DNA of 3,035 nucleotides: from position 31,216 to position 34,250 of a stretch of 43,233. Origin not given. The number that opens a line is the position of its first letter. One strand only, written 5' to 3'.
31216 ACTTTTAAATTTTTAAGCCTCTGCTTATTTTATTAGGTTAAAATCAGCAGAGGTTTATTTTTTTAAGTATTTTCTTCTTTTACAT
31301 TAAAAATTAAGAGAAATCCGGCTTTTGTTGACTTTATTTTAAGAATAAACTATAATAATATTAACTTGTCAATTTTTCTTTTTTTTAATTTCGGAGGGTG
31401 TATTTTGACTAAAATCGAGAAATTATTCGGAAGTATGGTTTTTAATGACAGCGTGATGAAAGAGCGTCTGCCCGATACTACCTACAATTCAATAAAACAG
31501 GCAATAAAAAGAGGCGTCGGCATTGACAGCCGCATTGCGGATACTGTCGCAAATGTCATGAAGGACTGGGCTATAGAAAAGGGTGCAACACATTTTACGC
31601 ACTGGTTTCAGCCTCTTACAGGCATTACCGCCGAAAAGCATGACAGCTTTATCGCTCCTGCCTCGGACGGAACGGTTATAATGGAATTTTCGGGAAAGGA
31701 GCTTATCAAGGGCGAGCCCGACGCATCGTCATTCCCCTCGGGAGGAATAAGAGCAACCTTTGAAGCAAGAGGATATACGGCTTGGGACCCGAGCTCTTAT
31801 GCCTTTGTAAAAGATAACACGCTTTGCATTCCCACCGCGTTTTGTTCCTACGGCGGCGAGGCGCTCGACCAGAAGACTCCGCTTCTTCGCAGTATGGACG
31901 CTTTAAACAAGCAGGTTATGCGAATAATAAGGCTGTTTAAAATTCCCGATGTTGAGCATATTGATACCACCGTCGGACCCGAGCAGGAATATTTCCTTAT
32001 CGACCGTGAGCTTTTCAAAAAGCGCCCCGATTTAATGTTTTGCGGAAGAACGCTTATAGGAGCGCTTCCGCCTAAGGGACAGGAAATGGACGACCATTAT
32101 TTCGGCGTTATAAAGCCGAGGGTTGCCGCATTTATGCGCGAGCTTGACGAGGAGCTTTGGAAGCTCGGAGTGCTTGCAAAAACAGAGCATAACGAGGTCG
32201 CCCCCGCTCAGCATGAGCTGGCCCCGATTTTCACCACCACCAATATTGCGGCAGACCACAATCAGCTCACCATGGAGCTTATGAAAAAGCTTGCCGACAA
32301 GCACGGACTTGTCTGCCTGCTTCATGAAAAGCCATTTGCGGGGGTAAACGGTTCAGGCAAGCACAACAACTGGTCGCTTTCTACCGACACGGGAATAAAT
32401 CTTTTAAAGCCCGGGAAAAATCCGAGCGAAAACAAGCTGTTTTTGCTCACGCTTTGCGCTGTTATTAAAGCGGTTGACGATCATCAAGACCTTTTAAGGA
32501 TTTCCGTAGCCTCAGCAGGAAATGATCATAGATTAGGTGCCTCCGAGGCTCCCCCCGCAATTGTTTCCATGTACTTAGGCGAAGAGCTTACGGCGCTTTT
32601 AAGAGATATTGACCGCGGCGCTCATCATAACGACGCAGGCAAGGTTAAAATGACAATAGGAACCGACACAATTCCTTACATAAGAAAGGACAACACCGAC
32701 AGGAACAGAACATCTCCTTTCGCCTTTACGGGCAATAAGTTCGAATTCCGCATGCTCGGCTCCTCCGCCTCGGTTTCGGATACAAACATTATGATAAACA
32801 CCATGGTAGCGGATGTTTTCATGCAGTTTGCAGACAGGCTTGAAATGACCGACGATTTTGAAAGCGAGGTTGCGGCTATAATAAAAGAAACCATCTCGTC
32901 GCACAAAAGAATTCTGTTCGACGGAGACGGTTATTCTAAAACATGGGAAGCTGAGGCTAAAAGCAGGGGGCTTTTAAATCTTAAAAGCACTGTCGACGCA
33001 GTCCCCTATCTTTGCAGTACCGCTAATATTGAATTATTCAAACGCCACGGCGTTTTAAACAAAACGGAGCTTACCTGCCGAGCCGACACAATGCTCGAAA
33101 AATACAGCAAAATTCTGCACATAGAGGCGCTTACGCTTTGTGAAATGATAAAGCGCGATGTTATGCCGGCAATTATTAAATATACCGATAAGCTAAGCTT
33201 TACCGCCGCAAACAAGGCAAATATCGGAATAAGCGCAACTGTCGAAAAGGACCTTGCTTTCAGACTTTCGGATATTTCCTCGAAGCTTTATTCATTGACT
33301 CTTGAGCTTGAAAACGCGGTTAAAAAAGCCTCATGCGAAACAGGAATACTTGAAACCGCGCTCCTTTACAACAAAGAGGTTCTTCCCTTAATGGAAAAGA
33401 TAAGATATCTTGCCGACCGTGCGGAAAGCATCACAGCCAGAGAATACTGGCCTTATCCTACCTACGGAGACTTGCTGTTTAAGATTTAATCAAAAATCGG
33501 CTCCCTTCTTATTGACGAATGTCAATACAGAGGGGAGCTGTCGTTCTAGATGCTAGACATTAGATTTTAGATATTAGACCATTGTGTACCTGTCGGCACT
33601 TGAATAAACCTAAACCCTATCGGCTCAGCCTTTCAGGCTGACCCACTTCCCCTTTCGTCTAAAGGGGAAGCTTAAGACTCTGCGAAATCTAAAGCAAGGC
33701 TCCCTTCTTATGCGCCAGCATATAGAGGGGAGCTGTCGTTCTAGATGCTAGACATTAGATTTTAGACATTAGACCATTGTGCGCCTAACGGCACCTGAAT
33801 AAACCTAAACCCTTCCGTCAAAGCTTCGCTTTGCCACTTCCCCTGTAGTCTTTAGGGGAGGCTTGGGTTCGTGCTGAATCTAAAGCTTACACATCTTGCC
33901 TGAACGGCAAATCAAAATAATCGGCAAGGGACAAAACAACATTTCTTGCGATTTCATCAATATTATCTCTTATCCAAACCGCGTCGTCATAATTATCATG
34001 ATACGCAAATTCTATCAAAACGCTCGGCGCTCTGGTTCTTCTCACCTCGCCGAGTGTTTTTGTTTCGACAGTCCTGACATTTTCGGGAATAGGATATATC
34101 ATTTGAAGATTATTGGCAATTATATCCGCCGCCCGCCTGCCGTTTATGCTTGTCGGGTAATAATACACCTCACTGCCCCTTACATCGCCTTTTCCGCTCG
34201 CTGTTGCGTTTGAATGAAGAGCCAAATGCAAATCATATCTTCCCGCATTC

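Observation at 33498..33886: Two tandem ~190-nt copies of a four-hairpin element with covarying stems fill the whole glnA/amidase convergent gap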

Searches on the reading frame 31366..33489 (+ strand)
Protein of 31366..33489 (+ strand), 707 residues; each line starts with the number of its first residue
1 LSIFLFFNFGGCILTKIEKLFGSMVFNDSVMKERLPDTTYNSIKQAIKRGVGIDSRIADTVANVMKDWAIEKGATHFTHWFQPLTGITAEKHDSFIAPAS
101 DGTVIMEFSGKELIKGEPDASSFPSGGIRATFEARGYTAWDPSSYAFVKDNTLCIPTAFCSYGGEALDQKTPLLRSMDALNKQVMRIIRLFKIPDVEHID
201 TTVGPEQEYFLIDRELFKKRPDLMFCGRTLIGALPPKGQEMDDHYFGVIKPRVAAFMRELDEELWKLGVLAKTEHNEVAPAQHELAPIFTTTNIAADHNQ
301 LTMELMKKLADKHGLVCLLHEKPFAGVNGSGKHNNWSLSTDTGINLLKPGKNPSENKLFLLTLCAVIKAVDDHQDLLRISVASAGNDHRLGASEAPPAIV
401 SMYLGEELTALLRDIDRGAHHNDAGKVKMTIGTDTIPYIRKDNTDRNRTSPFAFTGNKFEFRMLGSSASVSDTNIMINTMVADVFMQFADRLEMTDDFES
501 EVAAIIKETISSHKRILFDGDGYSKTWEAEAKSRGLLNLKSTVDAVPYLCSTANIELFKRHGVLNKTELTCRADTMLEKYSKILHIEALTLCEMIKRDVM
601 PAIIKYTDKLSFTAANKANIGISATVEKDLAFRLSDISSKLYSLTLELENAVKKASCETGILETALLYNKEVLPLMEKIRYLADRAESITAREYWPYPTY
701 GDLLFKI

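Call 14: search_protein_families(library=pfam, proteins=[window:31366-33489:+])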
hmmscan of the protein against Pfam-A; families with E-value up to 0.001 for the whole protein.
window:31366-33489:+ (707 aa): 3 families
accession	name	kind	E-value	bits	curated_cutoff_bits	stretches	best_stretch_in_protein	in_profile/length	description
PF12437.13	GSIII_N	-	5e-81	270.5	25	1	18-176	2-160/160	Glutamine synthetase type III N terminal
PF18318.6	Gln-synt_C-ter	-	4.6e-39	133.3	22.7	1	502-615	2-115/118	Glutamine synthetase C-terminal domain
PF00120.29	Gln-synt_C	-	5.2e-20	72.2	24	1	198-355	19-173/344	Glutamine synthetase, catalytic domain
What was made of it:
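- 31366..33489 (+): Type III glutamine synthetase gene. The likely true start is the ATG at 31405, which gives 694 aa as in database homologues. It is the upstream neighbour, not part of the element. Pfam GSIII_N 5e-81, Gln-synt_C-ter and Gln-synt_C (call 14).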

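Call 19: find_homologous_proteins(query=window:31366-33486:+, max_evalue=1e-100)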
Query window:31366-33486:+ (707 aa): 8000 proteins with E <= 1e-100 among 8000 candidates; the best 120 are listed.
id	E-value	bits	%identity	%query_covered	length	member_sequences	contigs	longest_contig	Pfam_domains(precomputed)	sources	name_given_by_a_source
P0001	0.0e+0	1563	99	98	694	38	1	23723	PF00120.30,PF18318.7,PF12437.14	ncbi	-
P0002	0.0e+0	1338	83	98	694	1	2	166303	PF00120.30,PF18318.7,PF12437.14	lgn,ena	-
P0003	0.0e+0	1333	82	99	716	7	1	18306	PF00120.30,PF18318.7,PF12437.14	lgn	-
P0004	0.0e+0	1332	82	99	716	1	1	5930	PF00120.30,PF18318.7,PF12437.14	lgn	-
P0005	0.0e+0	1332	82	99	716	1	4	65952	PF00120.30,PF18318.7,PF12437.14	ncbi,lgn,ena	-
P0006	0.0e+0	1331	81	99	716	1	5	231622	PF00120.30,PF18318.7,PF12437.14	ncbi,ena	-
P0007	0.0e+0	1331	81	99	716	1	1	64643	PF00120.30,PF18318.7,PF12437.14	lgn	-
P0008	0.0e+0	1330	83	98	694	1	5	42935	PF00120.30,PF18318.7,PF12437.14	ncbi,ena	-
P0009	0.0e+0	1330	83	98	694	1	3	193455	PF00120.30,PF18318.7,PF12437.14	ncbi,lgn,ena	-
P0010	0.0e+0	1330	83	98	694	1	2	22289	PF00120.30,PF18318.7,PF12437.14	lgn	-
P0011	0.0e+0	1329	83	98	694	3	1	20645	PF00120.30,PF18318.7,PF12437.14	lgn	-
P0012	0.0e+0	1328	83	98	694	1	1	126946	PF00120.30,PF18318.7,PF12437.14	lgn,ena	-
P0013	0.0e+0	1328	83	98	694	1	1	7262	PF00120.30,PF18318.7,PF12437.14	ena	-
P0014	0.0e+0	1328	83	98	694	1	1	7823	PF00120.30,PF18318.7,PF12437.14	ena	-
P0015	0.0e+0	1328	83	98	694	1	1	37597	PF00120.30,PF18318.7,PF12437.14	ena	-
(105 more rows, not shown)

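Call 20: find_encoding_contigs(protein=P0001, flank=10000, max_places=10)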
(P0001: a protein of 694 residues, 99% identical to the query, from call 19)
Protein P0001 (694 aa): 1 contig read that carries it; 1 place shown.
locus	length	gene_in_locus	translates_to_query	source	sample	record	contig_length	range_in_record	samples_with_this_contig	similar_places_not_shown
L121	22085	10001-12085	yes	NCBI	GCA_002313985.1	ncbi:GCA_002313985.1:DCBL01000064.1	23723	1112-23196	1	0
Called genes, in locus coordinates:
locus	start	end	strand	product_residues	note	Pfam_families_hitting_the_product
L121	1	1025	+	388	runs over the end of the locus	PF01168:Ala_racemase_N, PF00842:Ala_racemase_C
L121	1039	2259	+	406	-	-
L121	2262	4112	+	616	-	PF13522:GATase_6, PF13537:GATase_7, PF00733:Asn_synthase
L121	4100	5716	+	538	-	PF01943:Polysacc_synt, PF01554:MatE (weak)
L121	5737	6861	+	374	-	PF01168:Ala_racemase_N, PF00842:Ala_racemase_C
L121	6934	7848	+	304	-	PF12146:Hydrolase_4, PF00561:Abhydrolase_1, PF12697:Abhydrolase_6 (weak)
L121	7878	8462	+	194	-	-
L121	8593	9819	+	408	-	PF01841:Transglut_core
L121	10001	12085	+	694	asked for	PF12437:GSIII_N, PF00120:Gln-synt_C, PF18318:Gln-synt_C-ter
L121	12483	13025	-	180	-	PF01520:Amidase_3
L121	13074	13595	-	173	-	-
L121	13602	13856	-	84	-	PF12637:TSCPD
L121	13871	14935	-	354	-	PF00140:Sigma70_r1_2, PF04542:Sigma70_r2, PF04539:Sigma70_r3, PF04545:Sigma70_r4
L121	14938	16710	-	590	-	PF01807:Zn_ribbon_DnaG, PF08275:DNAG_N, PF01751:Toprim, PF13155:Toprim_2, PF13362:Toprim_3, PF13662:Toprim_4, PF10410:DnaB_bind, PF00772:DnaB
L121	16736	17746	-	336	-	PF01966:HD, PF13286:HD_assoc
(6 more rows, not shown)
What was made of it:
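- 31366..33489 (+): The 99% homologue P0001 is 694 aa (calls 19, 20).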

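Call 21: find_encoding_contigs(protein=P0009, flank=10000, max_places=4)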
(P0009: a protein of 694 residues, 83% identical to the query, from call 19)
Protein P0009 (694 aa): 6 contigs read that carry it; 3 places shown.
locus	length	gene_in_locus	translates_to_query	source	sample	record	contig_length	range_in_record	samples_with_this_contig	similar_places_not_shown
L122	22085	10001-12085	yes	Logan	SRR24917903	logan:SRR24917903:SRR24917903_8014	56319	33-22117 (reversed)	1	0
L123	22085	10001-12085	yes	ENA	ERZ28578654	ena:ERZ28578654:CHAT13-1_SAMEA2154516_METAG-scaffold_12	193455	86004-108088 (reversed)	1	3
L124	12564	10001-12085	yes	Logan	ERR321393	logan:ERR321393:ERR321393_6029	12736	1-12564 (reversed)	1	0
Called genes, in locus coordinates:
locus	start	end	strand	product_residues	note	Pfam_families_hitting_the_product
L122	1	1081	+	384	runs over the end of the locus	PF01168:Ala_racemase_N, PF00842:Ala_racemase_C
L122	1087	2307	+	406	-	-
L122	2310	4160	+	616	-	PF13522:GATase_6, PF13537:GATase_7, PF00733:Asn_synthase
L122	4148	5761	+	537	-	PF01943:Polysacc_synt, PF01554:MatE (weak)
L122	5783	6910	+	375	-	PF01168:Ala_racemase_N, PF00842:Ala_racemase_C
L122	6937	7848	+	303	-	PF12146:Hydrolase_4, PF00561:Abhydrolase_1, PF12697:Abhydrolase_6 (weak)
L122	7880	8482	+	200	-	-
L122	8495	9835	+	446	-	PF01841:Transglut_core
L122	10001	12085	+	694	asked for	PF12437:GSIII_N, PF00120:Gln-synt_C, PF18318:Gln-synt_C-ter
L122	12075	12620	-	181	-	PF01520:Amidase_3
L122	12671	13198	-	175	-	-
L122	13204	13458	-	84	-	PF12637:TSCPD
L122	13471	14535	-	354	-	PF00140:Sigma70_r1_2, PF04542:Sigma70_r2, PF04539:Sigma70_r3, PF04545:Sigma70_r4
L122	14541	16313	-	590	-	PF01807:Zn_ribbon_DnaG, PF08275:DNAG_N, PF01751:Toprim, PF13155:Toprim_2, PF13362:Toprim_3, PF13662:Toprim_4, PF10410:DnaB_bind, PF00772:DnaB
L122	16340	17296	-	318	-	PF01966:HD, PF13286:HD_assoc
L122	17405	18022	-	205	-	PF01205:Impact_N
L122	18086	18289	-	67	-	PF01197:Ribosomal_L31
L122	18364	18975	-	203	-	PF09551:Spore_II_R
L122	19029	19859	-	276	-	PF00288:GHMP_kinases_N, PF08544:GHMP_kinases_C (faint)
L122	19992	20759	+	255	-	PF08281:Sigma70_r4_2 (faint), PF04542:Sigma70_r2, PF04539:Sigma70_r3, PF01381:HTH_3 (faint), PF04545:Sigma70_r4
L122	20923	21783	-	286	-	PF02645:DegV, PF13684:FakA-like_C (weak)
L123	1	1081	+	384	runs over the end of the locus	PF01168:Ala_racemase_N, PF00842:Ala_racemase_C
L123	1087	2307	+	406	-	-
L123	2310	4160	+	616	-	PF13522:GATase_6, PF13537:GATase_7, PF00733:Asn_synthase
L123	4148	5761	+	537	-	PF01943:Polysacc_synt, PF01554:MatE (weak)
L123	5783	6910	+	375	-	PF01168:Ala_racemase_N, PF00842:Ala_racemase_C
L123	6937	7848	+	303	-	PF12146:Hydrolase_4, PF00561:Abhydrolase_1, PF12697:Abhydrolase_6 (weak)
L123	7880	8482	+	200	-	-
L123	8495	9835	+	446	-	PF01841:Transglut_core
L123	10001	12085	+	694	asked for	PF12437:GSIII_N, PF00120:Gln-synt_C, PF18318:Gln-synt_C-ter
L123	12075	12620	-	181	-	PF01520:Amidase_3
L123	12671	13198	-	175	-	-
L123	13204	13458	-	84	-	PF12637:TSCPD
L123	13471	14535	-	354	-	PF00140:Sigma70_r1_2, PF04542:Sigma70_r2, PF04539:Sigma70_r3, PF04545:Sigma70_r4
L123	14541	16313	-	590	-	PF01807:Zn_ribbon_DnaG, PF08275:DNAG_N, PF01751:Toprim, PF13155:Toprim_2, PF13362:Toprim_3, PF13662:Toprim_4, PF10410:DnaB_bind, PF00772:DnaB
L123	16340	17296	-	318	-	PF01966:HD, PF13286:HD_assoc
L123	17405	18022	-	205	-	PF01205:Impact_N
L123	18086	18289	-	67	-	PF01197:Ribosomal_L31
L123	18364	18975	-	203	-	PF09551:Spore_II_R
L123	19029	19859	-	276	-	PF00288:GHMP_kinases_N, PF08544:GHMP_kinases_C (faint)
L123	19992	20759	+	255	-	PF08281:Sigma70_r4_2 (faint), PF04542:Sigma70_r2, PF04539:Sigma70_r3, PF01381:HTH_3 (faint), PF04545:Sigma70_r4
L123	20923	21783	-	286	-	PF02645:DegV, PF13684:FakA-like_C (weak)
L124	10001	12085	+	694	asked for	PF12437:GSIII_N, PF00120:Gln-synt_C, PF18318:Gln-synt_C-ter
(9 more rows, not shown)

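Call 22: find_encoding_contigs(protein=P0006, flank=10000, max_places=4)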
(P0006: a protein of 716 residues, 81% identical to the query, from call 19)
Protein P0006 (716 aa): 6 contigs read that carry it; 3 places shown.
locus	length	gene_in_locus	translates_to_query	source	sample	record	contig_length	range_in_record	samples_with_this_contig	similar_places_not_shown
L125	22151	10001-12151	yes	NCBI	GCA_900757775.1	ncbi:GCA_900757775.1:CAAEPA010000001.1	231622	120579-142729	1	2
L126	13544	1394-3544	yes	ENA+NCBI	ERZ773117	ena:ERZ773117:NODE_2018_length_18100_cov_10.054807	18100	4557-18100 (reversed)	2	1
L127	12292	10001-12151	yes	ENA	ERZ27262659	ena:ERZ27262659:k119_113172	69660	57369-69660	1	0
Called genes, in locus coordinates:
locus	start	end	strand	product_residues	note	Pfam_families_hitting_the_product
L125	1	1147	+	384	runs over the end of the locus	PF01168:Ala_racemase_N, PF00842:Ala_racemase_C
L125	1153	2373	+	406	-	-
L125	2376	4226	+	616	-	PF13522:GATase_6, PF13537:GATase_7, PF00733:Asn_synthase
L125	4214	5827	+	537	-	PF01943:Polysacc_synt, PF01554:MatE (weak)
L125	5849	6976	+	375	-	PF01168:Ala_racemase_N, PF00842:Ala_racemase_C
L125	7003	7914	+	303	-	PF12146:Hydrolase_4, PF00561:Abhydrolase_1, PF12697:Abhydrolase_6 (weak)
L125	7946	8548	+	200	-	-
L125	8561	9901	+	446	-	PF01841:Transglut_core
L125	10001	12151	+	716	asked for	PF12437:GSIII_N, PF00120:Gln-synt_C, PF18318:Gln-synt_C-ter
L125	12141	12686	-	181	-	PF01520:Amidase_3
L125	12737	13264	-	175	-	-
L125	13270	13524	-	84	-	PF12637:TSCPD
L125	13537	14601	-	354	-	PF00140:Sigma70_r1_2, PF04542:Sigma70_r2, PF04539:Sigma70_r3, PF04545:Sigma70_r4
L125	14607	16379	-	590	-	PF01807:Zn_ribbon_DnaG, PF08275:DNAG_N, PF01751:Toprim, PF13155:Toprim_2, PF13362:Toprim_3, PF13662:Toprim_4, PF10410:DnaB_bind, PF00772:DnaB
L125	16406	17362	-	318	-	PF01966:HD, PF13286:HD_assoc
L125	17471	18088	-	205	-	PF01205:Impact_N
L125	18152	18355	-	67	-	PF01197:Ribosomal_L31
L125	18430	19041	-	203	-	PF09551:Spore_II_R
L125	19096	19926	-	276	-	PF00288:GHMP_kinases_N, PF08544:GHMP_kinases_C (weak)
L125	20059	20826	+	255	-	PF08281:Sigma70_r4_2 (faint), PF04542:Sigma70_r2, PF04539:Sigma70_r3, PF01381:HTH_3 (faint), PF04545:Sigma70_r4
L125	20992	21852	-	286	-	PF02645:DegV, PF13684:FakA-like_C (weak)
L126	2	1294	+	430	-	?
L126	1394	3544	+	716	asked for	PF12437:GSIII_N, PF00120:Gln-synt_C, PF18318:Gln-synt_C-ter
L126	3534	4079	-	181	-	PF01520:Amidase_3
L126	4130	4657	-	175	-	-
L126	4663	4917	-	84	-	PF12637:TSCPD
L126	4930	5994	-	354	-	PF00140:Sigma70_r1_2, PF04542:Sigma70_r2, PF04539:Sigma70_r3, PF04545:Sigma70_r4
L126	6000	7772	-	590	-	PF01807:Zn_ribbon_DnaG, PF08275:DNAG_N, PF01751:Toprim, PF13155:Toprim_2, PF13362:Toprim_3, PF13662:Toprim_4, PF10410:DnaB_bind, PF00772:DnaB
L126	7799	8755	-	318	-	PF01966:HD, PF13286:HD_assoc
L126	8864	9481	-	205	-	PF01205:Impact_N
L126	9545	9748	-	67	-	PF01197:Ribosomal_L31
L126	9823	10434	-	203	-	PF09551:Spore_II_R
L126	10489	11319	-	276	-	PF00288:GHMP_kinases_N, PF08544:GHMP_kinases_C (weak)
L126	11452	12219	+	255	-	PF08281:Sigma70_r4_2 (faint), PF04542:Sigma70_r2, PF04539:Sigma70_r3, PF01381:HTH_3 (faint), PF04545:Sigma70_r4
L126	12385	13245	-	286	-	PF02645:DegV, PF13684:FakA-like_C (weak)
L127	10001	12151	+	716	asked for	PF12437:GSIII_N, PF00120:Gln-synt_C, PF18318:Gln-synt_C-ter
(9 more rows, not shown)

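Call 78: list_cluster_members(proteins=[P0001])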
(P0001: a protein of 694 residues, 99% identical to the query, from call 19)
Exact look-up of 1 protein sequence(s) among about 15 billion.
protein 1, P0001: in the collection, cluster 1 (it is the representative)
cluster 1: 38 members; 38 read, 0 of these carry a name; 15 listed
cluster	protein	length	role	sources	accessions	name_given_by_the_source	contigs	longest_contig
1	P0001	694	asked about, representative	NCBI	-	-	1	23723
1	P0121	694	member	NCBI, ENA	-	-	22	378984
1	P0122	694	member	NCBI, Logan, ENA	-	-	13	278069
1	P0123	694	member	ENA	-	-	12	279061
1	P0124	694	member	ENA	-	-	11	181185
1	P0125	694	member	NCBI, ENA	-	-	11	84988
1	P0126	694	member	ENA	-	-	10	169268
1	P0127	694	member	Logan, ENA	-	-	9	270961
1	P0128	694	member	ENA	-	-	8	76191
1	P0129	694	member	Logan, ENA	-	-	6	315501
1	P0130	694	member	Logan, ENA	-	-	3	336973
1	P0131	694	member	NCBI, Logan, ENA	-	-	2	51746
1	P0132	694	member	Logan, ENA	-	-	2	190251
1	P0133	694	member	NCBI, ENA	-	-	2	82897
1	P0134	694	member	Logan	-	-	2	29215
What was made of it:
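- Tried and rejected: Naming the organism from protein cluster members: no names on record (call 78).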

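Call 79: find_encoding_contigs(protein=P0121, flank=2500, max_places=10)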
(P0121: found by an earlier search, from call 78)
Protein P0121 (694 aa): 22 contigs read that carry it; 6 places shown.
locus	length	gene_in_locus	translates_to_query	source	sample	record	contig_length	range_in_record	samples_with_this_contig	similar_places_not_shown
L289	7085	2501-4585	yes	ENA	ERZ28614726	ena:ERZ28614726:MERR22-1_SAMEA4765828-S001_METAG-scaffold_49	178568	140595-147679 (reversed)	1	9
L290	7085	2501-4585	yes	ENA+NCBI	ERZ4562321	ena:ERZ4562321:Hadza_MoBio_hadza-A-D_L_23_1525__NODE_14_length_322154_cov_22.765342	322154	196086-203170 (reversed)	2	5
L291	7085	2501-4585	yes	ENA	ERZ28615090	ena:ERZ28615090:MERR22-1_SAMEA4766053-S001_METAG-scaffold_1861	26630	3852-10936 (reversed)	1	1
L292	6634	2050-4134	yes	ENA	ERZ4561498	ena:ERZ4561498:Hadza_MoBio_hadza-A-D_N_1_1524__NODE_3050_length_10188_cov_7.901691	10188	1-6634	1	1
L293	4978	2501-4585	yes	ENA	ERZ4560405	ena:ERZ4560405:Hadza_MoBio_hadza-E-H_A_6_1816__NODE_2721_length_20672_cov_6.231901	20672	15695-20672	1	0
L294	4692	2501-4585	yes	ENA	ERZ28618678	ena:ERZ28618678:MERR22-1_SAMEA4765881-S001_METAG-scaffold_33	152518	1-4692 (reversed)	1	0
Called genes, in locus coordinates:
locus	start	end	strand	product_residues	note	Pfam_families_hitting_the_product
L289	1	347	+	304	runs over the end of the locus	PF12146:Hydrolase_4, PF00561:Abhydrolase_1, PF12697:Abhydrolase_6 (weak)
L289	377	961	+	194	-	-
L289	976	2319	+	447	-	PF01841:Transglut_core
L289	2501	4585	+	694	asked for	PF12437:GSIII_N, PF00120:Gln-synt_C, PF18318:Gln-synt_C-ter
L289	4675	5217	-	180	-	PF01520:Amidase_3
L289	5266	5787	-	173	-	-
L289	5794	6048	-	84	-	PF12637:TSCPD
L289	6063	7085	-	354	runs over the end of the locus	PF00140:Sigma70_r1_2, PF04542:Sigma70_r2, PF04539:Sigma70_r3, PF04545:Sigma70_r4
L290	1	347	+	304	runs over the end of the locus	PF12146:Hydrolase_4, PF00561:Abhydrolase_1, PF12697:Abhydrolase_6 (weak)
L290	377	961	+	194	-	-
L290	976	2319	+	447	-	PF01841:Transglut_core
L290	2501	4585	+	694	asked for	PF12437:GSIII_N, PF00120:Gln-synt_C, PF18318:Gln-synt_C-ter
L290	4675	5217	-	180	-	PF01520:Amidase_3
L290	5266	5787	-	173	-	-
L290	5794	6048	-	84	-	PF12637:TSCPD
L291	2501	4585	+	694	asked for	PF12437:GSIII_N, PF00120:Gln-synt_C, PF18318:Gln-synt_C-ter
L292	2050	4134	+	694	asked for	PF12437:GSIII_N, PF00120:Gln-synt_C, PF18318:Gln-synt_C-ter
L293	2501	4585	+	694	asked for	PF12437:GSIII_N, PF00120:Gln-synt_C, PF18318:Gln-synt_C-ter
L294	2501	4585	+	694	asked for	PF12437:GSIII_N, PF00120:Gln-synt_C, PF18318:Gln-synt_C-ter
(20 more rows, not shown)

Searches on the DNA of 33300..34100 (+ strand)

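Call 6: search_rna_families(source=window, start=33300, end=34100, threshold=evalue, max_evalue=10)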
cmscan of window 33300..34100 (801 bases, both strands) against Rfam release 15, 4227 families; matches with E-value up to 10: 7.
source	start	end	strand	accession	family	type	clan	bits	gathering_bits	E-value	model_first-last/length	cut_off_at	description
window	33917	33995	-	RF00217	SNORD20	Gene; snRNA; snoRNA; CD-box;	-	22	43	0.45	1-80/80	no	Small nucleolar RNA SNORD20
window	34010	34072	-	RF02067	STnc310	Gene; sRNA;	-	20.9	40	0.28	1-61/61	no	Salmonella enterica sRNA STnc310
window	33824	33867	-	RF03537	Flavi_TBFV_SL6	Cis-reg;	-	19.3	38.3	0.051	1-45/45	no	Tick-borne Flavivirus short stem-loop SL6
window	33916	33939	+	RF03915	MIR5286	Gene; miRNA;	-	17.1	93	1.6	1-78/78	no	MIR5286 microRNA precursor family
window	33995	34068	+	RF02067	STnc310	Gene; sRNA;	-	16.9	40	2.5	1-61/61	no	Salmonella enterica sRNA STnc310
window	33987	34059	+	RF02273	FsrA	Gene;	-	13.9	80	4.2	1-83/83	no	FsrA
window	33699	33809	-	RF01822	RsaJ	Gene; sRNA;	-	11.2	100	6.1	1-287/287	no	RNA Staph. aureus A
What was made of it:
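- On Any Rfam 15 RNA family: Only noise at E <= 10 in 33300-34100 (call 6).
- Closest known: Glutamine-related RNA motifs. Different: No Rfam hit, even at E <= 10 (call 6).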

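Call 40: search_dna_similar(query=window:33490-33890:+, collection=plasmids, mode=distant, max_evalue=0.001)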
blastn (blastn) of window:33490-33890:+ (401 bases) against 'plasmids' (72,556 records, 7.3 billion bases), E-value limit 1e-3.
No match.

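Call 41: search_dna_similar(query=window:33490-33890:+, collection=phages, mode=distant, max_evalue=0.001)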
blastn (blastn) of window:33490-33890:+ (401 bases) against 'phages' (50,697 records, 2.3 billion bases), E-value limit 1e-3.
No match.
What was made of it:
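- Tried and rejected: blastn of the gap against plasmids and phages in distant mode: no match (calls 40, 41).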
